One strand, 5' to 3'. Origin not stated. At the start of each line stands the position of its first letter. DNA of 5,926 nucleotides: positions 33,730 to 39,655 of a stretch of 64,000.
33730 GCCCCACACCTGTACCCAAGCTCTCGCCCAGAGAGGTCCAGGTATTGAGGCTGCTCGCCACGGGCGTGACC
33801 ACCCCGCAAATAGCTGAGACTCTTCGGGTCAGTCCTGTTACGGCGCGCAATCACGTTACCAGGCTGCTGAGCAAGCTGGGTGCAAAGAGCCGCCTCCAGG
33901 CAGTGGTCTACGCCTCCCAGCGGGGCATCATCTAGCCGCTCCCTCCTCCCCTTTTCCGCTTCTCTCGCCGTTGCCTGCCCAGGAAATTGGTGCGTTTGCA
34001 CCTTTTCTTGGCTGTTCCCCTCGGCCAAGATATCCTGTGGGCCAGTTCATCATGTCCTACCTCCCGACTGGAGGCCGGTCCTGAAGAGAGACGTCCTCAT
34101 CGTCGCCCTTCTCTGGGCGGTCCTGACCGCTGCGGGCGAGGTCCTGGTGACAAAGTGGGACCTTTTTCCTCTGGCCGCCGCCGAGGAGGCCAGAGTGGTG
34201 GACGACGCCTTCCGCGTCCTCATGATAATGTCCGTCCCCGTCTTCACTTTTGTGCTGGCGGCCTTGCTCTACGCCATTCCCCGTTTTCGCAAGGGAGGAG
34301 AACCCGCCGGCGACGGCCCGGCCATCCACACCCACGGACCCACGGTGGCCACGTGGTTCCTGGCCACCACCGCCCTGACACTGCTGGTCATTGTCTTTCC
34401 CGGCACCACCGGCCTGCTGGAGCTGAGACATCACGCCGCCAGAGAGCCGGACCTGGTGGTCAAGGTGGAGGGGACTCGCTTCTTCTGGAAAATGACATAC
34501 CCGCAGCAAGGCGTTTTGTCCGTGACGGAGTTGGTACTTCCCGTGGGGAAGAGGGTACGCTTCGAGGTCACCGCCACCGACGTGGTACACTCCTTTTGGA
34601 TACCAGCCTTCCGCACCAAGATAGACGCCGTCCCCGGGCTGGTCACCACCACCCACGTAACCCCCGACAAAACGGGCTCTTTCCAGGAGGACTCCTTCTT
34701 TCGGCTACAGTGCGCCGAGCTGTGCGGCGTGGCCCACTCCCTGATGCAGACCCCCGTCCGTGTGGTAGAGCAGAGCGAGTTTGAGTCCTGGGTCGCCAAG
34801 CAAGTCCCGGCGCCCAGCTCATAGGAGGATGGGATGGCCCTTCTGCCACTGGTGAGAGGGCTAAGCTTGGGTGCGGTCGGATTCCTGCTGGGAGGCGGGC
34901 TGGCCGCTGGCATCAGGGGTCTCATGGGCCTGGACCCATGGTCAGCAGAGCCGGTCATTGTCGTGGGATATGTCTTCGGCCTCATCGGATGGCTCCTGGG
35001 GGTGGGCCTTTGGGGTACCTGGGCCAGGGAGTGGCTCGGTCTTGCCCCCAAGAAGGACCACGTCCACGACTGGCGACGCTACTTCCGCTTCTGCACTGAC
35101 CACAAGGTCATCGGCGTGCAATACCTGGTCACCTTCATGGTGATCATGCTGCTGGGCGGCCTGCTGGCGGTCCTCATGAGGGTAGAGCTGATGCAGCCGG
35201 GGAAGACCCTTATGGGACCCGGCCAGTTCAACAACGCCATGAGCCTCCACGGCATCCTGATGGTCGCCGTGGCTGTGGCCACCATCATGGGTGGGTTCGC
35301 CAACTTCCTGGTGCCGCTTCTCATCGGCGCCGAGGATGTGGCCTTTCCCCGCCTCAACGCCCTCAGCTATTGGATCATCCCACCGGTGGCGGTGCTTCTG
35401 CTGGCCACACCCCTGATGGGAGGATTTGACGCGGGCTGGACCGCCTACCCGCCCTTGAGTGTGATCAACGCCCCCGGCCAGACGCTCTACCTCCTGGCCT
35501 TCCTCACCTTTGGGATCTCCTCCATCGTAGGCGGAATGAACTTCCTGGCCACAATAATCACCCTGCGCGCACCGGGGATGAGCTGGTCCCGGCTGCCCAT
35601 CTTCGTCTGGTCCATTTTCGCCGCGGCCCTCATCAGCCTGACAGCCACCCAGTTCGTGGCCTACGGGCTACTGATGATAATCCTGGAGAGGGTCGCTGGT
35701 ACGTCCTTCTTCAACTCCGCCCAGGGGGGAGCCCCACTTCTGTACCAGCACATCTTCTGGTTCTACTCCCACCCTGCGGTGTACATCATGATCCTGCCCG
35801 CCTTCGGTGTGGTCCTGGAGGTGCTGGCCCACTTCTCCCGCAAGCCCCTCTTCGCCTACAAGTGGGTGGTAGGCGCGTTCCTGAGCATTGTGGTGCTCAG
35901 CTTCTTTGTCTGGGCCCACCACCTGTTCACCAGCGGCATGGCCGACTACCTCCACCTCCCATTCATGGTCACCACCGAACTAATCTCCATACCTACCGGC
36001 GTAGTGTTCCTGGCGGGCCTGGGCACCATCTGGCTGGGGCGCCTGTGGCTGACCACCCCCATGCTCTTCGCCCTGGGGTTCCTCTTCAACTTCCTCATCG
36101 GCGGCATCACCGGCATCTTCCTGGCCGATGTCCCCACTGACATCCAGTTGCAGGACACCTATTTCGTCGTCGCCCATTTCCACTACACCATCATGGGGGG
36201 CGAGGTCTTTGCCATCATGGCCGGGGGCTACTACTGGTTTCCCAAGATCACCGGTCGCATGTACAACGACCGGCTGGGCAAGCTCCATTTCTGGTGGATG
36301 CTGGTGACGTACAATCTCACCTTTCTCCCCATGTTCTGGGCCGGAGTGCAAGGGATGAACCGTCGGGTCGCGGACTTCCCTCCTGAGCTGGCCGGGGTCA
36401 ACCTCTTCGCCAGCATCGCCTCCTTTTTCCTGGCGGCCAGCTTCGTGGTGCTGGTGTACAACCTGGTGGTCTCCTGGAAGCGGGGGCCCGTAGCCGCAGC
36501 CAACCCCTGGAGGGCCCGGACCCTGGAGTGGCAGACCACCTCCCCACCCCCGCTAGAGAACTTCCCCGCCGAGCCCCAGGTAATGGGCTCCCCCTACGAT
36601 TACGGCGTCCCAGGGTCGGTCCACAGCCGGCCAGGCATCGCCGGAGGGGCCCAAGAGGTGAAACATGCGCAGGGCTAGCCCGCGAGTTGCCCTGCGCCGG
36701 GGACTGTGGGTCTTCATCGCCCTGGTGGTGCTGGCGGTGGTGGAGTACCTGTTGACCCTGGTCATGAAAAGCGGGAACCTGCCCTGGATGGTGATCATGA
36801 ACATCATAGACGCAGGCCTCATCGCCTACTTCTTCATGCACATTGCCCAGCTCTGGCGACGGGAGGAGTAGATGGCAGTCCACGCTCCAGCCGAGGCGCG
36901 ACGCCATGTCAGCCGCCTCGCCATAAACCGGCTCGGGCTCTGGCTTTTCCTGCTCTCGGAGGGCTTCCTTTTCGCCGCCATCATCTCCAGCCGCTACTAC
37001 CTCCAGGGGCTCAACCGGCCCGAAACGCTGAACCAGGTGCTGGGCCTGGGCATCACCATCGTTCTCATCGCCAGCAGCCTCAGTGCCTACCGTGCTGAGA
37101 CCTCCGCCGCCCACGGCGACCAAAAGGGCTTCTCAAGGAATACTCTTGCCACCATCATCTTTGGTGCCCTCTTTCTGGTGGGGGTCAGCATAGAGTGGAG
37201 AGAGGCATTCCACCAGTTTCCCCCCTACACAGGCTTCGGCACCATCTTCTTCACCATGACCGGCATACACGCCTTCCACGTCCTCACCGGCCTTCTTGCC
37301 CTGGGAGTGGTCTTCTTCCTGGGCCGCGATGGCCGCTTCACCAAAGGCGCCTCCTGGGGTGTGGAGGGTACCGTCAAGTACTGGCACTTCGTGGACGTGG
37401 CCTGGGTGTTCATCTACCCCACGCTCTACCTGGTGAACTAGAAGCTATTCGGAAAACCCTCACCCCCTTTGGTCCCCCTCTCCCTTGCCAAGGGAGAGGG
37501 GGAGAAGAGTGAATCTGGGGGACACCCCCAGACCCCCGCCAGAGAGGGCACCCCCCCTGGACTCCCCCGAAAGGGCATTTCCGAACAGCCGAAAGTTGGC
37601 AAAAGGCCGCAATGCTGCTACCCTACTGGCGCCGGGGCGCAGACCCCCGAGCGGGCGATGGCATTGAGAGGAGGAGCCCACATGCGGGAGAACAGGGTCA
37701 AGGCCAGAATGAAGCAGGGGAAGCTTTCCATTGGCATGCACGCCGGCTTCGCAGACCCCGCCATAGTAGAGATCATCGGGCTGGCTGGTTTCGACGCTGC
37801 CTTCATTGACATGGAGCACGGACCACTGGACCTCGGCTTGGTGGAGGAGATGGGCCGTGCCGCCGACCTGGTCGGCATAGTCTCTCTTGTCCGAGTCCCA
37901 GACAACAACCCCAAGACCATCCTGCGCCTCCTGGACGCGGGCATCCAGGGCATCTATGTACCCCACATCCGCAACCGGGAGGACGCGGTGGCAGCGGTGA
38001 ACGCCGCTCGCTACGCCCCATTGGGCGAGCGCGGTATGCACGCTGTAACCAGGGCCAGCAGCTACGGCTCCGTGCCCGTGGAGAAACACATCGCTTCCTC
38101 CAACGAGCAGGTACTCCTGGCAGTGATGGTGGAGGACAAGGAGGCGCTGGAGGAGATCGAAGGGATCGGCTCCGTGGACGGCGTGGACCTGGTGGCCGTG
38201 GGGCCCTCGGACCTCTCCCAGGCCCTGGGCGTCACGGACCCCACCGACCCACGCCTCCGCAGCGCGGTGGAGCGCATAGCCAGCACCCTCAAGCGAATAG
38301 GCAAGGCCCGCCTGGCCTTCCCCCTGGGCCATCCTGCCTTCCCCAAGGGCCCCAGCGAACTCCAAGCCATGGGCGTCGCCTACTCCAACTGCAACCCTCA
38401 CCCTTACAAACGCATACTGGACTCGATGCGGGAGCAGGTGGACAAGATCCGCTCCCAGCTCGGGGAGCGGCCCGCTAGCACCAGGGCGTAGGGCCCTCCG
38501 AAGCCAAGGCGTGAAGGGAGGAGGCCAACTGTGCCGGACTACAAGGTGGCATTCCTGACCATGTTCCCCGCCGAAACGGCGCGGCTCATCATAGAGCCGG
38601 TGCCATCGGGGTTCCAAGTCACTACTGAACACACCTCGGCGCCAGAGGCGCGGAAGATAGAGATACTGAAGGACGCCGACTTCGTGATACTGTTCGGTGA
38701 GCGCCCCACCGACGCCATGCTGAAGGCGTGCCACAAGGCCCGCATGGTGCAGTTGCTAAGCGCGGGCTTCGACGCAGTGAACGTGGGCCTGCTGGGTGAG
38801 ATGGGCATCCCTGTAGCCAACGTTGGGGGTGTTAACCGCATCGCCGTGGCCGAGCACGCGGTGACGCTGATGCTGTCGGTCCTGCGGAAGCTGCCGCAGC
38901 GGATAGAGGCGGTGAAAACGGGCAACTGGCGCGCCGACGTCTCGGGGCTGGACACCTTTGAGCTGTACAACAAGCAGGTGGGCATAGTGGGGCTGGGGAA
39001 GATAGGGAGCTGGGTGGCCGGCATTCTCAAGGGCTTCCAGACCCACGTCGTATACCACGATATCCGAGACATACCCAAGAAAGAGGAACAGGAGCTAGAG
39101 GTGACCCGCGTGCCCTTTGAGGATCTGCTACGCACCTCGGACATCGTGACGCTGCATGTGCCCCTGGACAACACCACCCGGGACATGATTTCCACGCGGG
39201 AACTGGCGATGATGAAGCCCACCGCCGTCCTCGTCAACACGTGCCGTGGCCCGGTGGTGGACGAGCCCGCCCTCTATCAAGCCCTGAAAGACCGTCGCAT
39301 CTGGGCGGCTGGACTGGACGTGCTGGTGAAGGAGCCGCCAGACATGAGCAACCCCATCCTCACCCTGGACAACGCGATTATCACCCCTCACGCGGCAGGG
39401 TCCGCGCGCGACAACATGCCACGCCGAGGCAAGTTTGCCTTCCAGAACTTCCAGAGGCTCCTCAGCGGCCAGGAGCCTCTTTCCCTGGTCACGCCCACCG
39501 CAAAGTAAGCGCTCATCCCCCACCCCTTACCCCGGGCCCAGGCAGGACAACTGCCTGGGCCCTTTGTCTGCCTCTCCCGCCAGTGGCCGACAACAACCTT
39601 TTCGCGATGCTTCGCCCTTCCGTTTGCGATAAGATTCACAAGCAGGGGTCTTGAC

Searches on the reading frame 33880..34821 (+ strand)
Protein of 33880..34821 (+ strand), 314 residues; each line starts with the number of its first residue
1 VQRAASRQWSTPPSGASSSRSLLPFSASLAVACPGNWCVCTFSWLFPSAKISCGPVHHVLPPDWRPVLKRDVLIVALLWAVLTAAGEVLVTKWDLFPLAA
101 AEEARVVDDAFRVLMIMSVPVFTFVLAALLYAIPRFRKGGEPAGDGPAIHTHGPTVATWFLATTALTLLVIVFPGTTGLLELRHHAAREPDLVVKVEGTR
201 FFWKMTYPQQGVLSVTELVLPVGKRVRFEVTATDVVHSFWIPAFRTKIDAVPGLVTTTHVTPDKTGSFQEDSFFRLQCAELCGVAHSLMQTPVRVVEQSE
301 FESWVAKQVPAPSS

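Call 24: search_protein_families(library=pfam, proteins=[window:33880-34821:+], max_evalue=0.00001)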
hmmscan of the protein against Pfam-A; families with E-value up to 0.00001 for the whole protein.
window:33880-34821:+ (314 aa): 1 family
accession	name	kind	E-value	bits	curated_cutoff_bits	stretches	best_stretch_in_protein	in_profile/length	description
PF00116.26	COX2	-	5.1e-18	65.6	22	1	217-293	47-117/120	Cytochrome C oxidase subunit II, periplasmic domain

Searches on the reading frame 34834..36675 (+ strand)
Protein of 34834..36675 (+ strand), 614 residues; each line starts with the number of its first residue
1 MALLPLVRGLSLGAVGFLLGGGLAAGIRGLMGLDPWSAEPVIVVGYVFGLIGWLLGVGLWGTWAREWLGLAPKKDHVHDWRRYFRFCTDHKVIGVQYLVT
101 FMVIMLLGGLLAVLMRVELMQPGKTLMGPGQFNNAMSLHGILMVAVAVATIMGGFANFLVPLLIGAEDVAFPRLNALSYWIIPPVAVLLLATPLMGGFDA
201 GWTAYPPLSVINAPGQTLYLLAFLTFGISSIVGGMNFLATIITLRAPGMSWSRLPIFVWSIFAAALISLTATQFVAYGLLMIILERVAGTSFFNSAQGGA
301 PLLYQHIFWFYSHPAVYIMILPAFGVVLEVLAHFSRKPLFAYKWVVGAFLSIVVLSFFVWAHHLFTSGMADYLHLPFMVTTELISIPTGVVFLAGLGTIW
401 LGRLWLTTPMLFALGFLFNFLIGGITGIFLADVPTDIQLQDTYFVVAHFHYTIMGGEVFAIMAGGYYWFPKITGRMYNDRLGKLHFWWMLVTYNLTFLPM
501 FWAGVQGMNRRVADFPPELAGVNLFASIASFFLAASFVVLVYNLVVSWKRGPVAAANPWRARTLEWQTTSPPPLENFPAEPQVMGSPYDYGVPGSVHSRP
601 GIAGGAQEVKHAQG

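Call 24: search_protein_families(library=pfam, proteins=[window:34834-36675:+], max_evalue=0.00001)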
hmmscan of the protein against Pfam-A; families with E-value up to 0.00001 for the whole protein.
window:34834-36675:+ (614 aa): 1 family
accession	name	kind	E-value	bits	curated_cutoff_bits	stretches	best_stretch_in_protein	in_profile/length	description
PF00115.25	COX1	-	1.2e-140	469.7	34.8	1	93-531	2-435/436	Cytochrome C and Quinol oxidase polypeptide I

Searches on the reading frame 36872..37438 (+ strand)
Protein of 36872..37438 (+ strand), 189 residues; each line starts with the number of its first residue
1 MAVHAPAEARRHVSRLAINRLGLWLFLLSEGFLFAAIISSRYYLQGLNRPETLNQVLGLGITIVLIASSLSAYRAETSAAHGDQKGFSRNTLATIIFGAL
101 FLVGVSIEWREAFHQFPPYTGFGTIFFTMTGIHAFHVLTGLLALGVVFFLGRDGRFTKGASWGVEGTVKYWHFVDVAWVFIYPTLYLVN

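Call 24: search_protein_families(library=pfam, proteins=[window:36872-37438:+], max_evalue=0.00001)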
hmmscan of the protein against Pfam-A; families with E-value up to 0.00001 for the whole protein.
window:36872-37438:+ (189 aa): 1 family
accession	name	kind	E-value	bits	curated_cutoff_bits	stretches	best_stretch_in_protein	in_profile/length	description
PF00510.24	COX3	-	5.4e-21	76.1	23.8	1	20-187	77-255/258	Cytochrome c oxidase subunit III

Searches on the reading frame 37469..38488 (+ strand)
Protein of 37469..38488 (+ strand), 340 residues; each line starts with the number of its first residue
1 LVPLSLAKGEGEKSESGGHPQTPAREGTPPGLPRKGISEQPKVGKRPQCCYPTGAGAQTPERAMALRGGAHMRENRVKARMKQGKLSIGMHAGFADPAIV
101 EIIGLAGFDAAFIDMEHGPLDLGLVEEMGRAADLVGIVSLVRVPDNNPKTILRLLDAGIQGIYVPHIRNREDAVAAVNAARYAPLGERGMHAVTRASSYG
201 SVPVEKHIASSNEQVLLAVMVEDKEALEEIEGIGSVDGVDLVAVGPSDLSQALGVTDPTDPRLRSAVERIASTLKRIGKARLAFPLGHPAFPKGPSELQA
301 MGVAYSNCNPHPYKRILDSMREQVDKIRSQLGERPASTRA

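Call 24: search_protein_families(library=pfam, proteins=[window:37469-38488:+], max_evalue=0.00001)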
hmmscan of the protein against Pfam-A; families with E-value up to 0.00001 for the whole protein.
window:37469-38488:+ (340 aa): 1 family
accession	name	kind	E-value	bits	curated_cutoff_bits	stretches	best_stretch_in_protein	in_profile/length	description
PF03328.21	HpcH_HpaI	-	3.4e-26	92.3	25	1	88-278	2-184/221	HpcH/HpaI aldolase/citrate lyase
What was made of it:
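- Checked: An HpcH/HpaI aldolase at 37469-38491 and a D-2-hydroxyacid dehydrogenase at 38531-39508, upstream of the array (call 24).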

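Call 66: search_protein_families(library=ncbifam, proteins=[window:37469-38488:+], max_evalue=1e-10)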
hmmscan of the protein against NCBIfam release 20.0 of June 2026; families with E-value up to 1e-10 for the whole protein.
window:37469-38488:+ (340 aa): 4 families
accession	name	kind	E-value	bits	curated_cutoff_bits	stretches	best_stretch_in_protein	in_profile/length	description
TIGR02311.1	HpaI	equivalog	6.4e-45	153.5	368.8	1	75-280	1-206/249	4-hydroxy-2-oxoheptanedioate aldolase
NF007849.0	PRK10558.1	equivalog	6.1e-42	143.8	393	1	73-280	6-212/256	2-dehydro-3-deoxyglucarate aldolase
TIGR03239.1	GarL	equivalog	7.8e-41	140.3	406.75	1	75-280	1-205/249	2-dehydro-3-deoxyglucarate aldolase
NF007521.0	PRK10128.1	equivalog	3e-28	99.1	441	1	74-280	6-212/267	2-keto-3-deoxy-L-rhamnonate aldolase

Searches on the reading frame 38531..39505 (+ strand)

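Call 24: search_protein_families(library=pfam, proteins=[window:38531-39505:+], max_evalue=0.00001)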
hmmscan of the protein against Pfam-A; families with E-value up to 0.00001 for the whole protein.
window:38531-39505:+ (325 aa): 2 families
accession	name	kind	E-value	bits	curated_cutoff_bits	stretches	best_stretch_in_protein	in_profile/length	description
PF02826.25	2-Hacid_dh_C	-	2.5e-57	193.6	25.1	1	111-289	1-178/178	D-isomer specific 2-hydroxyacid dehydrogenase, NAD binding domain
PF00389.36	2-Hacid_dh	-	2.5e-17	63.3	24.6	1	27-320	19-133/134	D-isomer specific 2-hydroxyacid dehydrogenase, catalytic domain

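Call 66: search_protein_families(library=ncbifam, proteins=[window:38531-39505:+], max_evalue=1e-10)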
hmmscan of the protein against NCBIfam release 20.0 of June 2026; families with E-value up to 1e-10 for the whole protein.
window:38531-39505:+ (325 aa): 21 families
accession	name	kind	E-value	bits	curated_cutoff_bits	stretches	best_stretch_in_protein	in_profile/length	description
TIGR01327.1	PGDH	equivalog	7.6e-59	199.9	454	1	34-312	26-302/525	phosphoglycerate dehydrogenase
NF009714.1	PRK13243.1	equivalog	2.3e-57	194.8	455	1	30-320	27-322/332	glyoxylate reductase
NF005069.0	PRK06487.1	equivalog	1.4e-53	182.1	448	1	7-298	7-298/320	2-hydroxyacid dehydrogenase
NF011938.0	PRK15409.1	equivalog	1.2e-47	162.5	492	1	36-314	33-312/324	glyoxylate/hydroxypyruvate reductase GhrB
NF006263.0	PRK08410.1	equivalog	9.1e-47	159.9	389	1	38-311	32-307/311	D-2-hydroxyacid dehydrogenase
NF008759.0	PRK11790.1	equivalog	3.9e-46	157.6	404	1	26-304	31-310/410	phosphoglycerate dehydrogenase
NF005387.0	PRK06932.1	equivalog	2.8e-44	151.4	492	1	31-291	27-290/314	2-hydroxyacid dehydrogenase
NF005750.0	PRK07574.1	equivalog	2.2e-42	145.5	329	1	37-293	79-339/386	NAD-dependent formate dehydrogenase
NF041369.1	Dhydh_Halo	equivalog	8.2e-41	140.2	400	1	48-315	40-299/305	D-2-hydroxyacid dehydrogenase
NF000492.1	vanH_gen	exception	2.1e-37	128.9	540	1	72-268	69-255/312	D-lactate dehydrogenase VanH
NF005027.0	PRK06436.1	equivalog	2.3e-35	122.2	261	1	67-314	47-283/303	2-hydroxyacid dehydrogenase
NF001309.0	PRK00257.1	equivalog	6.9e-33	114.1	434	1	140-319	109-286/379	4-phosphoerythronate dehydrogenase PdxB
NF000371.1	vanH_Agroup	exception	3.5e-30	105.3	700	1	76-268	78-260/322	VanH-A/VanH-Pt family D-lactate dehydrogenase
NF000004.1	vanH-D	exception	5.5e-29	101.3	550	1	71-268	74-261/323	D-lactate dehydrogenase VanH-D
NF000151.1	vanH-Ac1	exception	9e-28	97.6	750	1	73-268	106-291/351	D-lactate dehydrogenase VanH-Ac1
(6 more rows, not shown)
